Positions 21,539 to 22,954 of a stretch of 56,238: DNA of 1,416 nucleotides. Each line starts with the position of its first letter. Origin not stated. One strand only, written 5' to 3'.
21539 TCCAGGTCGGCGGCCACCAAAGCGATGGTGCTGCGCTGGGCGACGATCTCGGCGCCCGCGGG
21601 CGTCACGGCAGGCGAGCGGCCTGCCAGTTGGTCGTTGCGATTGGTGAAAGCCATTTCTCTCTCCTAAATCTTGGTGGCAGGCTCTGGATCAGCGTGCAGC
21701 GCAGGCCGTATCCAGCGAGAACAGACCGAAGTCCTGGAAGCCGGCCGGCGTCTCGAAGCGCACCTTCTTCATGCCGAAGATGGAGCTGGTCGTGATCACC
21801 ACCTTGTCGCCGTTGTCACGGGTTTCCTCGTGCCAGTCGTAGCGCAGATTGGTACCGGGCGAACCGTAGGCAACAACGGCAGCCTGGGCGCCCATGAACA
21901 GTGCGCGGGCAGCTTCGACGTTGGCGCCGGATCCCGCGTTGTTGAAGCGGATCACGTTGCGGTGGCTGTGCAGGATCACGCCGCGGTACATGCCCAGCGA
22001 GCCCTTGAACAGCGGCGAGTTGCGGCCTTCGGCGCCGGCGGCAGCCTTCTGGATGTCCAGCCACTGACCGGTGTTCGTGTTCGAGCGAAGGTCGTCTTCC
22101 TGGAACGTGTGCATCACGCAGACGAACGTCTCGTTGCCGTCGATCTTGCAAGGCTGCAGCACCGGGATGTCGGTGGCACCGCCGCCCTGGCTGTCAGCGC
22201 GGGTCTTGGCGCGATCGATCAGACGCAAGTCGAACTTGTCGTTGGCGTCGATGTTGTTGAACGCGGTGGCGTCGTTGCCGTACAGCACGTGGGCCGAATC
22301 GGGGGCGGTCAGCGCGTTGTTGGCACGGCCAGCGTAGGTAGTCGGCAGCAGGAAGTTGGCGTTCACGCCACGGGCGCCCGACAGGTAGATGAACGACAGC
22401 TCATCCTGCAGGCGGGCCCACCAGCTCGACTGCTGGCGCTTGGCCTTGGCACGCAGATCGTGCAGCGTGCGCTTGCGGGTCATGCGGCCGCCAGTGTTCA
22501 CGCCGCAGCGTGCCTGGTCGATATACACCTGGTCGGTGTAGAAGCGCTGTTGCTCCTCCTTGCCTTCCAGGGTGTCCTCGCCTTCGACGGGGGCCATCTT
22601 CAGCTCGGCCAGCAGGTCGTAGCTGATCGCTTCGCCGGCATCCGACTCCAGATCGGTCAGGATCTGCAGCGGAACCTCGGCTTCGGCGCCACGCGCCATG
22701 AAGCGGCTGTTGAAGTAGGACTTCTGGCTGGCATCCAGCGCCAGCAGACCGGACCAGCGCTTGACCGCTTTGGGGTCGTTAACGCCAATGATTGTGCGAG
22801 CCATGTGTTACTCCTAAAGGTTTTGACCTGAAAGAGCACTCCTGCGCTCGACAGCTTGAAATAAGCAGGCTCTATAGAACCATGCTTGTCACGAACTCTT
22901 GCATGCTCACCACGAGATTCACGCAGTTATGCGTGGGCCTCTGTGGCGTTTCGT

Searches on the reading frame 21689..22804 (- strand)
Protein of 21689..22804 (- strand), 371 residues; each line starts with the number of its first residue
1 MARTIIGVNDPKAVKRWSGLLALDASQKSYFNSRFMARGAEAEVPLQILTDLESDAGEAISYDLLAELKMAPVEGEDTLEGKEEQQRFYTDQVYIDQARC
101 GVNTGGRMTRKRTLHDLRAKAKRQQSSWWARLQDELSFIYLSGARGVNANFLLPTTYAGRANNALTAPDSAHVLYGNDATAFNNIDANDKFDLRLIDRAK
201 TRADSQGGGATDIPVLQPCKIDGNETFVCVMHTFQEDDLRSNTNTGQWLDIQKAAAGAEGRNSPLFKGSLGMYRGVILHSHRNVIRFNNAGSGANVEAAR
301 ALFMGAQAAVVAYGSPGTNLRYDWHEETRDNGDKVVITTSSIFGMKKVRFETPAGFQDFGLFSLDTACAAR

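Call 23: search_protein_families(library=phrogs, proteins=[window:21689-22804:-], max_evalue=0.00001)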
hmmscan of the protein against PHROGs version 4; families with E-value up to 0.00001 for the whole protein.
window:21689-22804:- (371 aa): 3 families
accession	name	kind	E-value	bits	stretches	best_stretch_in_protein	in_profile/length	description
phrog_334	-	head and packaging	3.3e-114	382.9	1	1-368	1-379/381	major head protein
phrog_13784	-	unknown function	1e-15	59.2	1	40-147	51-158/177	-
phrog_31117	-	unknown function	8.9e-08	33.4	1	296-368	35-108/110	-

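Call 27: search_dna_similar(query=window:21689-22804:-, collection=phages, mode=protein, max_rows=20)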
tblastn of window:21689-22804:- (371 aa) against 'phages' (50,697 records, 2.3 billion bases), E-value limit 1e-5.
Records with a match: 415; places in all: 416; records where one place covers at least 80% of the query: 409.
Best place of each record, by identity: <60% 415.
By first word of the organism name: Vibrio 104; Stx2a-converting 80; Escherichia 73; Pseudomonas 47; Ralstonia 31; Stx2-converting 12; Burkholderia 10; Klebsiella 6; Shigella 6; Stx 6; and 21 more.
By host as written in the record: - 209; Pseudomonas aeruginosa 21; Escherichia coli K514 (EHEC) 7; Ralstonia pseudosolanacearum 6; Ralstonia solanacearum 5; Ralstonia pseudosolanacearum I-31 (MT043) 5; Ralstonia pseudosolanacearum I-33 (MT061) 4; Ralstonia pseudosolanacearum I-15 (MT014) 4; and 107 more.
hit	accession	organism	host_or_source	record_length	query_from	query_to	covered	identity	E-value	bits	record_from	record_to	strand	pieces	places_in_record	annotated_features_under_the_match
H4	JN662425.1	Burkholderia phage DC1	Burkholderia cepacia LMG 18821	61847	1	368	99%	49.7%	1e-109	357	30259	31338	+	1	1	hypothetical protein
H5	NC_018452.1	Burkholderia phage DC1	Burkholderia cepacia LMG 18821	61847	1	368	99%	49.7%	1e-109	357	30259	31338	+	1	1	major head protein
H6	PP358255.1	Ralstonia phage PY045S1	Ralstonia solanacearum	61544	1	366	99%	49.2%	1e-109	357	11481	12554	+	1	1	major capsid protein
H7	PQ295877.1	Ralstonia phage YL2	Ralstonia pseudosolanacearum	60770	1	366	99%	49.2%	1e-109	357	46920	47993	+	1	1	hypothetical protein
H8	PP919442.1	Ralstonia phage NK-7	Ralstonia solanacearum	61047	1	366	99%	49.2%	1e-109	357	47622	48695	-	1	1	major capsid protein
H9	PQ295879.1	Ralstonia phage YL4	Ralstonia pseudosolanacearum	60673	1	366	99%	49.2%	2e-109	357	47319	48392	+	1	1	hypothetical protein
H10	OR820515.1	Ralstonia phage AhaGv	Ralstonia solanacearum CQPS-1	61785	1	366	99%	49.2%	3e-109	356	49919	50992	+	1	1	helicase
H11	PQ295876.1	Ralstonia phage YL1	Ralstonia pseudosolanacearum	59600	1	366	99%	48.9%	3e-109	357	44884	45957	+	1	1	hypothetical protein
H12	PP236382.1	Ralstonia phage QkW1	Ralstonia pseudosolanacearum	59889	1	366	99%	48.9%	3e-109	357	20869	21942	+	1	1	hypothetical protein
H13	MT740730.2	Ralstonia phage Cimandef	Ralstonia pseudosolanacearum I-31 ...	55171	1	366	99%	48.9%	1e-108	355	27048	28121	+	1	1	major capsid protein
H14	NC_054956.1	Ralstonia phage Cimandef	Ralstonia pseudosolanacearum I-31 ...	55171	1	366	99%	48.9%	1e-108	355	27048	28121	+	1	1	major head protein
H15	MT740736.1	Ralstonia phage Eline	Ralstonia pseudosolanacearum I-33 ...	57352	1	366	99%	48.9%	1e-108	354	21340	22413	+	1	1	hypothetical protein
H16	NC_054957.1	Ralstonia phage Eline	Ralstonia pseudosolanacearum I-33 ...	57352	1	366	99%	48.9%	1e-108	354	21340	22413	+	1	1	major head protein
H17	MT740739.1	Ralstonia phage Gerry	Ralstonia pseudosolanacearum I-33 ...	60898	1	366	99%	48.9%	1e-108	354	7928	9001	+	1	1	hypothetical protein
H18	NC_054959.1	Ralstonia phage Gerry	Ralstonia pseudosolanacearum I-33 ...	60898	1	366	99%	48.9%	1e-108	354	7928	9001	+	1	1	major head protein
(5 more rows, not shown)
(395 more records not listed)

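Call 76: find_encoding_contigs(protein=window:21689-22804:-, flank=2000, max_places=4)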
Protein window:21689-22804:- (371 aa): 2 contigs read that carry it; 1 place shown.
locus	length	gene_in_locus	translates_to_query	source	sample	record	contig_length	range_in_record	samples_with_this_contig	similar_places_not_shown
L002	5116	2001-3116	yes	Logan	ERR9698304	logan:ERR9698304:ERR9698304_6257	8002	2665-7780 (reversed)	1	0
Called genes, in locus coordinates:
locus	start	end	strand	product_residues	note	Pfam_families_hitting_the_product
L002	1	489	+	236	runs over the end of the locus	?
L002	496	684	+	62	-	-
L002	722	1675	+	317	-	-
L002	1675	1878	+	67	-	PF02599:CsrA (weak)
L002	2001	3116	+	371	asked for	PF13252:Phage_capsid_3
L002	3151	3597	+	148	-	-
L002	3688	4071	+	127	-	-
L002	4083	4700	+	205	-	-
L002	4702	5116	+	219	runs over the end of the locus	PF24175:SU10_adaptor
